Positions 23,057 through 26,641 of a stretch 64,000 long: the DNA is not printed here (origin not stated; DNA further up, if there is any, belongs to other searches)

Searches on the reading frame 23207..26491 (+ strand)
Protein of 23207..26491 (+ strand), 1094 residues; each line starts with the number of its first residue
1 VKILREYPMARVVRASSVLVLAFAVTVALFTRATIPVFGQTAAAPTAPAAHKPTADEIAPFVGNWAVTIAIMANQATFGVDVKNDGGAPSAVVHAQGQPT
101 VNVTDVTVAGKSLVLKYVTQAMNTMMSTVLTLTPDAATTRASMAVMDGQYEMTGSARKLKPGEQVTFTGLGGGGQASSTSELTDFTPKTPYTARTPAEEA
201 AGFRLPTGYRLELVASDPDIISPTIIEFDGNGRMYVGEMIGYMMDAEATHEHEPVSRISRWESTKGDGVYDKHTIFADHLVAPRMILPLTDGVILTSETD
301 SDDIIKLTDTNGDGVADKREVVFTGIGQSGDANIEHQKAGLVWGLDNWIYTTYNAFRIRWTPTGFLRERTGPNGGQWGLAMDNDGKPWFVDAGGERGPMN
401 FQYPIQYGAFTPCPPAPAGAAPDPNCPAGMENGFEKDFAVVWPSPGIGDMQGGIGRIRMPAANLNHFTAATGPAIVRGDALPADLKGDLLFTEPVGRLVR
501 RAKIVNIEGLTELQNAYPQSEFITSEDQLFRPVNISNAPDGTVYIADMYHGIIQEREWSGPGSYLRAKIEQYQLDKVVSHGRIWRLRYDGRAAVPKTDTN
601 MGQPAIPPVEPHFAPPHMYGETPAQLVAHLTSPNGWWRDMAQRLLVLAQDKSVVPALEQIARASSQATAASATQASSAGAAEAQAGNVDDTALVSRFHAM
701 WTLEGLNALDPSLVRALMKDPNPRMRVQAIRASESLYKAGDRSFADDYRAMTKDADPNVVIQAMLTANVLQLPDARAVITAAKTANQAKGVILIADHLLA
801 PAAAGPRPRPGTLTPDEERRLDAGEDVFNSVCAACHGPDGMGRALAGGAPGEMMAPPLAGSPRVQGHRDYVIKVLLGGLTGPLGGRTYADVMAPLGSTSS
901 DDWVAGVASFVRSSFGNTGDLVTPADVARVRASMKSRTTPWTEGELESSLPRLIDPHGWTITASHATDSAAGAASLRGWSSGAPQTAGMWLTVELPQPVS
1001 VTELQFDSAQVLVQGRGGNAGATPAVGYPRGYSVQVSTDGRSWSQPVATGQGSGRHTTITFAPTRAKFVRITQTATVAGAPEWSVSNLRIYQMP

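Call 25: search_protein_families(library=pfam, proteins=[window:23207-26491:+], max_evalue=0.00001)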
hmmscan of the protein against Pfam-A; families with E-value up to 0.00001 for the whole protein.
window:23207-26491:+ (1094 aa): 4 families
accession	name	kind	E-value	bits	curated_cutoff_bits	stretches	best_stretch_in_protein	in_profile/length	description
PF23500.1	DUF7133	-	4.7e-85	286.7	27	1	196-588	2-383/385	Domain of unknown function (DUF7133)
PF00754.31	F5_F8_type_C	-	2.5e-11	44.2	28.2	1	961-1076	2-115/127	F5/8 type C domain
PF22633.2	F5_F8_type_C_2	-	3.9e-07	31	27.8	1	978-1071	11-91/91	NedA-like, galactose-binding domain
PF13442.11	Cytochrome_CBB3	-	4.4e-06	27.4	27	0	821-910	3-67/68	Cytochrome C oxidase, cbb3-type, subunit III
